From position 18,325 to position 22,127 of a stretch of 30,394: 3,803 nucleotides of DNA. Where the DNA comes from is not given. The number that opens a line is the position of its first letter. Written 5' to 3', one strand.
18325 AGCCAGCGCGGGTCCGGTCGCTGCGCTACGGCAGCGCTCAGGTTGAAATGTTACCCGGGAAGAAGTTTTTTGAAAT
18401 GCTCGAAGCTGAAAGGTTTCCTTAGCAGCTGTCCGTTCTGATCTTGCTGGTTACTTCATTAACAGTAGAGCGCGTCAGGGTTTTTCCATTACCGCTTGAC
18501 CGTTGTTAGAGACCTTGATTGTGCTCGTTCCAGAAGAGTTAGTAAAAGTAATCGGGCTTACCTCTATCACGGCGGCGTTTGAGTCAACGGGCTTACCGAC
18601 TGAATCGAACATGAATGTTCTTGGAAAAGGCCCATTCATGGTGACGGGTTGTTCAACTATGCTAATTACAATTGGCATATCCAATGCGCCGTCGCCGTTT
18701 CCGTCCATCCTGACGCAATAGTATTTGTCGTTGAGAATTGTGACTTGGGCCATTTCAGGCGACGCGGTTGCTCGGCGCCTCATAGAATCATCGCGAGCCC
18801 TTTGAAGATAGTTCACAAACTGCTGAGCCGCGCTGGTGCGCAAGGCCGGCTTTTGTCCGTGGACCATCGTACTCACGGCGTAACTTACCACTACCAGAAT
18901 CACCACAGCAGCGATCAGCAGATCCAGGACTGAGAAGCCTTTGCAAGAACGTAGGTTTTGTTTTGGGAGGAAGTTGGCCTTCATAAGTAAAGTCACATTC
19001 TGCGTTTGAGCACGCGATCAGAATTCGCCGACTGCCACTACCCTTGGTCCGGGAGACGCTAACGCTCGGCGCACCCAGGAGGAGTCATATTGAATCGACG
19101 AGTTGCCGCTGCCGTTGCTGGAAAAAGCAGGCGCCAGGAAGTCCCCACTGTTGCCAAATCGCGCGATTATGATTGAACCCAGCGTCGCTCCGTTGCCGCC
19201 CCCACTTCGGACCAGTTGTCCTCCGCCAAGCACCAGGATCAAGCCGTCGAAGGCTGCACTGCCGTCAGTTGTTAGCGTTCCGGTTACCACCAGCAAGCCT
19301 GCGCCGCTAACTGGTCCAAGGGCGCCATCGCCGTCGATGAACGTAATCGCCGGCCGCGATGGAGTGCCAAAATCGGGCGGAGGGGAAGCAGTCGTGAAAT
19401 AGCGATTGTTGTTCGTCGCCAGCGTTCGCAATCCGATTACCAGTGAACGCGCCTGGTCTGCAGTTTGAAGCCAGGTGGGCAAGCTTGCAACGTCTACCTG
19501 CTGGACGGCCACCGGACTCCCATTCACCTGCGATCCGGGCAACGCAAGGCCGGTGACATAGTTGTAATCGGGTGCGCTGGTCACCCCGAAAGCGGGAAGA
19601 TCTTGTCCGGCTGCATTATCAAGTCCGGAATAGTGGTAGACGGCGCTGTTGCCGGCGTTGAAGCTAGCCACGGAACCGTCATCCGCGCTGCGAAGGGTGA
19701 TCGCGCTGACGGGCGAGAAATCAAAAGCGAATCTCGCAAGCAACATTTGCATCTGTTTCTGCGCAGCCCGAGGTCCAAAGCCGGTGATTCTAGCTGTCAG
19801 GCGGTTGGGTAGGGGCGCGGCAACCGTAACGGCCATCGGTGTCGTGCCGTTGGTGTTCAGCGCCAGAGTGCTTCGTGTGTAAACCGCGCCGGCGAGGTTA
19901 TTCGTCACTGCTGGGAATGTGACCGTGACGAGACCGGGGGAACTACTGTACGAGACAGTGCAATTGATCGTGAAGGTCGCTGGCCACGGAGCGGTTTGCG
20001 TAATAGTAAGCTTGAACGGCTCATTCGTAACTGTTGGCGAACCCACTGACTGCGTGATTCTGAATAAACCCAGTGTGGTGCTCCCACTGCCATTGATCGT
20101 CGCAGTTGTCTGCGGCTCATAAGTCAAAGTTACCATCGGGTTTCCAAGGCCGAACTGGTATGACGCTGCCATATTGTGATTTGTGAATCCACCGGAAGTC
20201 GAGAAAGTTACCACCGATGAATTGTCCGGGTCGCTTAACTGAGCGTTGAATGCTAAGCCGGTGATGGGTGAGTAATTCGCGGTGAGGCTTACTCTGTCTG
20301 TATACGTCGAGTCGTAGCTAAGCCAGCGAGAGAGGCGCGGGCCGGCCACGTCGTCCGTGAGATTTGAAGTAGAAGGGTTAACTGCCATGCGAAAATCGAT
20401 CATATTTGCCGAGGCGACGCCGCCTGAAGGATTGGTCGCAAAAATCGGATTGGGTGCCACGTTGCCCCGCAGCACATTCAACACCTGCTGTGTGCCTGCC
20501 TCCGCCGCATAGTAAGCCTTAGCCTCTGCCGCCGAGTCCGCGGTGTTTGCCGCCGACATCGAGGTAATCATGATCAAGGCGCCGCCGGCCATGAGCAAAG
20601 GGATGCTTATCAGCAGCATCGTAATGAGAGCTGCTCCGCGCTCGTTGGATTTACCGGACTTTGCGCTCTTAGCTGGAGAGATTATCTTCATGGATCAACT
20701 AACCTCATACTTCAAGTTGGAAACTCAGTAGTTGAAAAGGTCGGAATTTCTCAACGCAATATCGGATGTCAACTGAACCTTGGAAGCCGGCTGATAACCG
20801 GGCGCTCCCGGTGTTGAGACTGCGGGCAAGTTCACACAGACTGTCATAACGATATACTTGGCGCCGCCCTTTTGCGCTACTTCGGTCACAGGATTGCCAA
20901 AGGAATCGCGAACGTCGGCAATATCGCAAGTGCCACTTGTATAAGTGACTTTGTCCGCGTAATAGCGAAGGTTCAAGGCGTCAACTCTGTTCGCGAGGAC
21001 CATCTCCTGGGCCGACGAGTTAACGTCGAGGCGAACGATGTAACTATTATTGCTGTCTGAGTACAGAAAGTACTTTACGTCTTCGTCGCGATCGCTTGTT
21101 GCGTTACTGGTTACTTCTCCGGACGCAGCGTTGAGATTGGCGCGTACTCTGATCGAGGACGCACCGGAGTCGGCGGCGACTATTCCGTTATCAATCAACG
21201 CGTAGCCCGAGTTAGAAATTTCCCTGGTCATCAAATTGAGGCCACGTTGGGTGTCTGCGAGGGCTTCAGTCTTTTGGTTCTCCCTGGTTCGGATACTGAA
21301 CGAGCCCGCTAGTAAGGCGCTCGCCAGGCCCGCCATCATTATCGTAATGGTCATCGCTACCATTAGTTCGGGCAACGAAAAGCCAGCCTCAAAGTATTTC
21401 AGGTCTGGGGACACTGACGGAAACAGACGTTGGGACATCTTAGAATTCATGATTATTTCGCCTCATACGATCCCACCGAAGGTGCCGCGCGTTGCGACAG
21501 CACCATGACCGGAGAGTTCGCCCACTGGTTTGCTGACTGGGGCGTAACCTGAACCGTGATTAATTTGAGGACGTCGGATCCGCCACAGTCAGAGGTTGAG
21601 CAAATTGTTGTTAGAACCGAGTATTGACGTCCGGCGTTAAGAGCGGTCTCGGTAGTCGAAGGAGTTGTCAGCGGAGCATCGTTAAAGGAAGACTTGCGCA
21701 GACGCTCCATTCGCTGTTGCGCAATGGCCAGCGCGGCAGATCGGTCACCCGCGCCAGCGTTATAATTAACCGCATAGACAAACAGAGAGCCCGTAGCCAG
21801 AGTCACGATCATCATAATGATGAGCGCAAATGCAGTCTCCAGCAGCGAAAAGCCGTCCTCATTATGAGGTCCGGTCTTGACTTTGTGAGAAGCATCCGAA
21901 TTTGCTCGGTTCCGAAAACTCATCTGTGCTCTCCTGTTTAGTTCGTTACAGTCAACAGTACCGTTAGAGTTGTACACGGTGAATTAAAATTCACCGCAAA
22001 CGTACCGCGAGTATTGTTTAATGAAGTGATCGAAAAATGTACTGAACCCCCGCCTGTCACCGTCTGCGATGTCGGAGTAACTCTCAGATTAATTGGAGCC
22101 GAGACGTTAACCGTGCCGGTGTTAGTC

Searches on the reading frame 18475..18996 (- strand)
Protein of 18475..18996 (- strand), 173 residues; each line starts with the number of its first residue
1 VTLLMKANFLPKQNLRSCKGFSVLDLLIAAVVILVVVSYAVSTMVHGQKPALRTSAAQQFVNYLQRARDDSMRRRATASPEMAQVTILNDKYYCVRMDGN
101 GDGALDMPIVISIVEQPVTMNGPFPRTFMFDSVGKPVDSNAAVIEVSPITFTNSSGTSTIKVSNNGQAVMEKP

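Call 7: search_protein_families(library=pfam, proteins=[window:18475-18996:-], max_evalue=0.01)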
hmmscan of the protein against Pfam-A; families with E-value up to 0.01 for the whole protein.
window:18475-18996:- (173 aa): 1 family
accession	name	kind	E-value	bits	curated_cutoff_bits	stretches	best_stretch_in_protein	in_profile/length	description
PF14221.11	DUF4330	-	0.0035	17.9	27.6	1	20-62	13-56/167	Domain of unknown function (DUF4330)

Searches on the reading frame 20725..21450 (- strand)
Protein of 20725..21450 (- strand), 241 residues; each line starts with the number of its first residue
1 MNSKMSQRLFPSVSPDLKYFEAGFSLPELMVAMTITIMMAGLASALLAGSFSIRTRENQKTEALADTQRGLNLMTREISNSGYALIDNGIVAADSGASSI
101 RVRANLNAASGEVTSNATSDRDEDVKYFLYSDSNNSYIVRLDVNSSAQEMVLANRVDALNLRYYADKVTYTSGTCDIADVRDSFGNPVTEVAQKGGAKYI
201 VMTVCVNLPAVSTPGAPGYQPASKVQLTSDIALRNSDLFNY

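Call 7: search_protein_families(library=pfam, proteins=[window:20725-21450:-], max_evalue=0.01)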
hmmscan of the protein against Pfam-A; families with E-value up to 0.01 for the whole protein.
window:20725-21450:- (241 aa): 1 family
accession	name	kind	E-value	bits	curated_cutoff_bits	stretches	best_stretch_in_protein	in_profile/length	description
PF07963.17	N_methyl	-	0.00043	20.2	21.2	1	22-43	5-26/27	Prokaryotic N-terminal methylation motif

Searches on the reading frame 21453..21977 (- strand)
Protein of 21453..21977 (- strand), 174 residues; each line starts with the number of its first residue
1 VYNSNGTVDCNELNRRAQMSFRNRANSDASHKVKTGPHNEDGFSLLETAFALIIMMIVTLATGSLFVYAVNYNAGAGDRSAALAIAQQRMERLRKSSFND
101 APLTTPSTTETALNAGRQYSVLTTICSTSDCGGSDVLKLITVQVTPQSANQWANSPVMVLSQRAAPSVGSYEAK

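Call 7: search_protein_families(library=pfam, proteins=[window:21453-21977:-], max_evalue=0.01)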
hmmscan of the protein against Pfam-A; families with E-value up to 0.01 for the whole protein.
window:21453-21977:- (174 aa): 2 families
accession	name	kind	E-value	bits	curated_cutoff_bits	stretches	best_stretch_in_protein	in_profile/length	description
PF22150.1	Tt1218-like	-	0.00099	19.6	27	1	67-131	4-65/76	Type IV pilin Tt1218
PF07963.17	N_methyl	-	0.0014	18.6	21.2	1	39-61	3-25/27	Prokaryotic N-terminal methylation motif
